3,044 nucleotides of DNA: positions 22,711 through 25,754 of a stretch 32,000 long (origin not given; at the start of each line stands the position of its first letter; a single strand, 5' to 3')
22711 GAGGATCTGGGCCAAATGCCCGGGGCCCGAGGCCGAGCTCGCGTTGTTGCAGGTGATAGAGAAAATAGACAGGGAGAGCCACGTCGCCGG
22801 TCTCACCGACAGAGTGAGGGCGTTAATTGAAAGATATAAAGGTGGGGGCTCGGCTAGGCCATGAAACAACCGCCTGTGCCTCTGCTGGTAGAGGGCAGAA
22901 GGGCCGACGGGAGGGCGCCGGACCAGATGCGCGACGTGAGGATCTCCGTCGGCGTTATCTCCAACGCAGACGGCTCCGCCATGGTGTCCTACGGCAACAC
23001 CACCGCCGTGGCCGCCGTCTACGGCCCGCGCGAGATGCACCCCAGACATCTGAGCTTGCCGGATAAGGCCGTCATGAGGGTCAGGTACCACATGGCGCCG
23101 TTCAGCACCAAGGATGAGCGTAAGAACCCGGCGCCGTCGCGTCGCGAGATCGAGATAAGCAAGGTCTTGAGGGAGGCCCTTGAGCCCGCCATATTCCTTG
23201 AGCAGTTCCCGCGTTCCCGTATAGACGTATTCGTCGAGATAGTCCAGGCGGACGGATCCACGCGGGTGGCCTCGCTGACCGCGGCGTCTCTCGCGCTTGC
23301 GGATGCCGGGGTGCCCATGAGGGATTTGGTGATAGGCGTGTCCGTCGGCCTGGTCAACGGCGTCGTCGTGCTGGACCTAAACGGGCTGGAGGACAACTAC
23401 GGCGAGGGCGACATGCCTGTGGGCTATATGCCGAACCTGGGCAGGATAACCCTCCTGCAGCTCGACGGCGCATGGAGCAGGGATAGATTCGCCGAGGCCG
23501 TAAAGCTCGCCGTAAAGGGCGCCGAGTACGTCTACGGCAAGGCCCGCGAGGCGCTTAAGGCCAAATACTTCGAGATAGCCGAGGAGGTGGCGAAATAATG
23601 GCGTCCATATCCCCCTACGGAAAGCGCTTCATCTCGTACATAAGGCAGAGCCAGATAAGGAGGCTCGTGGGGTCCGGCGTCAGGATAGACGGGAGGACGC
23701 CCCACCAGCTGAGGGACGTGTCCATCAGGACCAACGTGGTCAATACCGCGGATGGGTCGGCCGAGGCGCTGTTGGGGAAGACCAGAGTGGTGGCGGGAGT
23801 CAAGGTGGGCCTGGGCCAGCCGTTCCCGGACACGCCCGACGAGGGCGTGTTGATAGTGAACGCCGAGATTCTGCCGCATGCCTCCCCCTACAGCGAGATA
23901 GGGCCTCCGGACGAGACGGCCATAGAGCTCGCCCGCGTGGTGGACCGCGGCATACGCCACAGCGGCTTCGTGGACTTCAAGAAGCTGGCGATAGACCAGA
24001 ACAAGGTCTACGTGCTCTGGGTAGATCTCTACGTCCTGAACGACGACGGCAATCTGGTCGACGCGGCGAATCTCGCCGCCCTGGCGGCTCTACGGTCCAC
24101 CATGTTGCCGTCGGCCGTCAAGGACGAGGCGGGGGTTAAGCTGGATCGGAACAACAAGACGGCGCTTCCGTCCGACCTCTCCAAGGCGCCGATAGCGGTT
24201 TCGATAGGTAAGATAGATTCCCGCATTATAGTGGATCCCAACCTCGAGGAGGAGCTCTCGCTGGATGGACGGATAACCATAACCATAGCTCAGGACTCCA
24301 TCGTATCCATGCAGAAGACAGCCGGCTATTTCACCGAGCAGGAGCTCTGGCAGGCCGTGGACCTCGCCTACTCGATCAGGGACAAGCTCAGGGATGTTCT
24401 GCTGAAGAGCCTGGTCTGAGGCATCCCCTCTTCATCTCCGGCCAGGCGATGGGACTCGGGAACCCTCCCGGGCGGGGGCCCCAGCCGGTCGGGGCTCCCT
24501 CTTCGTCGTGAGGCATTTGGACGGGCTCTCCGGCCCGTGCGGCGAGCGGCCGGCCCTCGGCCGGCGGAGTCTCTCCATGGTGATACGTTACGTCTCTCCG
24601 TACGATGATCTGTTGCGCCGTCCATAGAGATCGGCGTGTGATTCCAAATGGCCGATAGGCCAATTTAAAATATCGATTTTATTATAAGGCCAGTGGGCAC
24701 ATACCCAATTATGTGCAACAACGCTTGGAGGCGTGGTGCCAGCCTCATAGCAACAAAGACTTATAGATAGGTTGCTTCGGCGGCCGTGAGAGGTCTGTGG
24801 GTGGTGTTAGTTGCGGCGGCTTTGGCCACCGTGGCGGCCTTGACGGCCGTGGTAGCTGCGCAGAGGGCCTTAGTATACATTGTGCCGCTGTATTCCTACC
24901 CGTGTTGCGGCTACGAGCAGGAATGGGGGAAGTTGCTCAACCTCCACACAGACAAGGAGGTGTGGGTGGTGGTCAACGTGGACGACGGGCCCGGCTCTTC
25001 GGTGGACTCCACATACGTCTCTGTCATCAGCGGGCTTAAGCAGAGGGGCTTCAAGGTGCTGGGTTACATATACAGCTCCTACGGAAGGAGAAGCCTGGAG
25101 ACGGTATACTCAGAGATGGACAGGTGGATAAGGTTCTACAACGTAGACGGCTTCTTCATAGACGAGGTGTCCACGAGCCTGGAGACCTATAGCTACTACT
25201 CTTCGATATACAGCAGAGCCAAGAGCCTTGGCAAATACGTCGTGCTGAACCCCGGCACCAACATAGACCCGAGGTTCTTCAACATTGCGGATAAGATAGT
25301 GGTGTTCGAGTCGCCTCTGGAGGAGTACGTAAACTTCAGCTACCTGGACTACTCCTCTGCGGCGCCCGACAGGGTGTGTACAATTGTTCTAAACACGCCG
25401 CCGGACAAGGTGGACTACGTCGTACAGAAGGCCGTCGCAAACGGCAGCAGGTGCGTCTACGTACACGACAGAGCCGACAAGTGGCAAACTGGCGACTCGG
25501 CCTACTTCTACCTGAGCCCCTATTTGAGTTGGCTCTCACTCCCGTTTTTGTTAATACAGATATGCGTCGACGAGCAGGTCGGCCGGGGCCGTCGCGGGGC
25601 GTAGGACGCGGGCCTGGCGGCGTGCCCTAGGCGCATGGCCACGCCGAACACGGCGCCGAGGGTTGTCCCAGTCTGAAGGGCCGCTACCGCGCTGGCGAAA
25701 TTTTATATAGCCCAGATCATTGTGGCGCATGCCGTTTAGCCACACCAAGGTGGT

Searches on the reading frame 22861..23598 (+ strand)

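Call 12: search_protein_families(library=pfam, proteins=[window:22861-23598:+], max_evalue=0.01)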
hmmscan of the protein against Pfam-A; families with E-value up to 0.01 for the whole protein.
window:22861-23598:+ (245 aa): 2 families
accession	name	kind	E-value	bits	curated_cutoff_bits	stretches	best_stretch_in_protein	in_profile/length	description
PF01138.27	RNase_PH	-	2.6e-38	131.8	25.5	1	22-152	1-130/130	3' exoribonuclease family, domain 1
PF03725.20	RNase_PH_C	-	9.7e-15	54.7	20.8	1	155-220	1-67/67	3' exoribonuclease family, domain 2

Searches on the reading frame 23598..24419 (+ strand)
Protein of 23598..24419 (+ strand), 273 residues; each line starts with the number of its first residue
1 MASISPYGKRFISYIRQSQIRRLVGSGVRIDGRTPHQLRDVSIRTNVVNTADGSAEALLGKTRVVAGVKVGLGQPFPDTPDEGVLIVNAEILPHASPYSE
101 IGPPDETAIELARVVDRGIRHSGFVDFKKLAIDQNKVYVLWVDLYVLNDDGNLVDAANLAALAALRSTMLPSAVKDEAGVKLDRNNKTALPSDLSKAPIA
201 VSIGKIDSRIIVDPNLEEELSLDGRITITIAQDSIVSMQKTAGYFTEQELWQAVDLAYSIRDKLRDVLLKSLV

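Call 12: search_protein_families(library=pfam, proteins=[window:23598-24419:+], max_evalue=0.01)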
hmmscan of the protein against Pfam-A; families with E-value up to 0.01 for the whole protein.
window:23598-24419:+ (273 aa): 2 families
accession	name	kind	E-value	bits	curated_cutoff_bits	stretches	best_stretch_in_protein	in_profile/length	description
PF01138.27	RNase_PH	-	1.4e-28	100.3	25.5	1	37-171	1-130/130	3' exoribonuclease family, domain 1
PF03725.20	RNase_PH_C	-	2.8e-15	56.4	20.8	1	197-259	2-66/67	3' exoribonuclease family, domain 2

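Call 15: find_encoding_contigs(protein=window:23598-24419:+, flank=3000, max_places=6)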
Protein window:23598-24419:+ (273 aa): 22 contigs read that carry it; 6 places shown.
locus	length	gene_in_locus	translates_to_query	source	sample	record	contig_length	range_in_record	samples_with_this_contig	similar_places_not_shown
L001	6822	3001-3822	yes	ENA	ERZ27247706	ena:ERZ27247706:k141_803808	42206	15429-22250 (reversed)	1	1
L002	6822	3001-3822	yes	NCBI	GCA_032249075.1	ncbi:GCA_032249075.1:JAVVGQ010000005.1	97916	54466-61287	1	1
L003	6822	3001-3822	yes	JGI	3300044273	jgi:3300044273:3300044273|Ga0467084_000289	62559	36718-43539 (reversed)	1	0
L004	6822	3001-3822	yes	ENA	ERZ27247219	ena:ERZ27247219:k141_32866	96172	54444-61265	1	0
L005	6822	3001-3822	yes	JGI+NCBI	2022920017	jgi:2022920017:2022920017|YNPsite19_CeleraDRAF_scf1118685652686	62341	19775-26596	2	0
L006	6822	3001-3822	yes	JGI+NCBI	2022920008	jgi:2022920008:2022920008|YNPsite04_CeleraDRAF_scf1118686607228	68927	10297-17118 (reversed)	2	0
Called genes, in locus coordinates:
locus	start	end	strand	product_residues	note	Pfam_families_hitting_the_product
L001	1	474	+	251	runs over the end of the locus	PF10584:Proteasome_A_N, PF00227:Proteasome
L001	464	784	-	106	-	-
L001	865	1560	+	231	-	PF01172:SBDS_N, PF09377:SBDS_domain_II, PF20268:SBDS_C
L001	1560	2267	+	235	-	PF22625:ECR1_N_2 (weak), PF21266:S1_RRP4 (weak), PF15985:KH_6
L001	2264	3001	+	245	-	PF01138:RNase_PH, PF03725:RNase_PH_C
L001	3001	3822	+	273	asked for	PF01138:RNase_PH, PF03725:RNase_PH_C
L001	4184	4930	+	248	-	PF12138:Spherulin4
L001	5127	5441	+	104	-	PF01780:Ribosomal_L37ae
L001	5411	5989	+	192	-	-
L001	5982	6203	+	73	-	-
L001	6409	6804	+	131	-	PF01920:Prefoldin_2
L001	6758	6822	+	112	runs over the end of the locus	-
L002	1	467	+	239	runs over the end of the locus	PF10584:Proteasome_A_N, PF00227:Proteasome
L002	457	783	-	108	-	-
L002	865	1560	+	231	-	PF01172:SBDS_N, PF09377:SBDS_domain_II, PF20268:SBDS_C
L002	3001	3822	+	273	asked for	PF01138:RNase_PH, PF03725:RNase_PH_C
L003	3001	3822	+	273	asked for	PF01138:RNase_PH, PF03725:RNase_PH_C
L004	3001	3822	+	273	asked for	PF01138:RNase_PH, PF03725:RNase_PH_C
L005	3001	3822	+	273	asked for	PF01138:RNase_PH, PF03725:RNase_PH_C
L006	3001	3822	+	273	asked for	PF01138:RNase_PH, PF03725:RNase_PH_C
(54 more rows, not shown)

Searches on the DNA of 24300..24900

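Call 8: search_rna_families(source=window, start=24300, end=24900, threshold=evalue, max_evalue=10, show_alignments=2)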
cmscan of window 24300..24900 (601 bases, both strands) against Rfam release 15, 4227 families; matches with E-value up to 10: 1.
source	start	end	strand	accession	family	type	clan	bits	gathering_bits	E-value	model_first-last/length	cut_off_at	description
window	24348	24376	+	RF01514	Afu_513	Gene; snRNA; snoRNA; CD-box;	-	11.4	48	6.2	73-103/103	no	A. fumigatus snoRNA Afu_513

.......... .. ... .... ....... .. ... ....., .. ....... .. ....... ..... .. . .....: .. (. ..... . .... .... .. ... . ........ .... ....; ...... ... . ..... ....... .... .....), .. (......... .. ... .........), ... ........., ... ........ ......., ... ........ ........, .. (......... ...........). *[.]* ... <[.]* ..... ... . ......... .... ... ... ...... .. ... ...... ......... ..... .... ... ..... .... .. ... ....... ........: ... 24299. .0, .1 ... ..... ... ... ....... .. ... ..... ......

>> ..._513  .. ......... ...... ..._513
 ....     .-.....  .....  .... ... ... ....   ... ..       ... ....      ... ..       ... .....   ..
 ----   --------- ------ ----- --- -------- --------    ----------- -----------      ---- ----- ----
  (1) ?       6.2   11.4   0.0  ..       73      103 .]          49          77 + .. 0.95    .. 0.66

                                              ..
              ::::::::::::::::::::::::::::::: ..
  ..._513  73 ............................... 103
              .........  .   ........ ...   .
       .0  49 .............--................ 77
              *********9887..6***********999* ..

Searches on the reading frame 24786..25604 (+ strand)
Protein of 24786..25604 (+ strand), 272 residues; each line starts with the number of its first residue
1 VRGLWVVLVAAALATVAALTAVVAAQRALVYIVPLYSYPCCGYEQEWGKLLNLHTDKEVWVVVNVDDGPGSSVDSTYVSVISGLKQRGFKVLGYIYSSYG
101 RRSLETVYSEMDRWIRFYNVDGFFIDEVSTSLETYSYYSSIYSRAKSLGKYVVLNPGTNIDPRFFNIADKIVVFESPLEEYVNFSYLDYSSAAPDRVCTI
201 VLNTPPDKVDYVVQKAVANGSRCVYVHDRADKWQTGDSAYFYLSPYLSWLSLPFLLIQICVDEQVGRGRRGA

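Call 12: search_protein_families(library=pfam, proteins=[window:24786-25604:+], max_evalue=0.01)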
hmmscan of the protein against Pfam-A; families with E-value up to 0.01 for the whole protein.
window:24786-25604:+ (272 aa): 1 family
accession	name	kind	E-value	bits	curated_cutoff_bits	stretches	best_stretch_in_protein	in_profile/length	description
PF12138.14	Spherulin4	-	1e-38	133.7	30.2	1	32-237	3-229/239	Spherulation-specific family 4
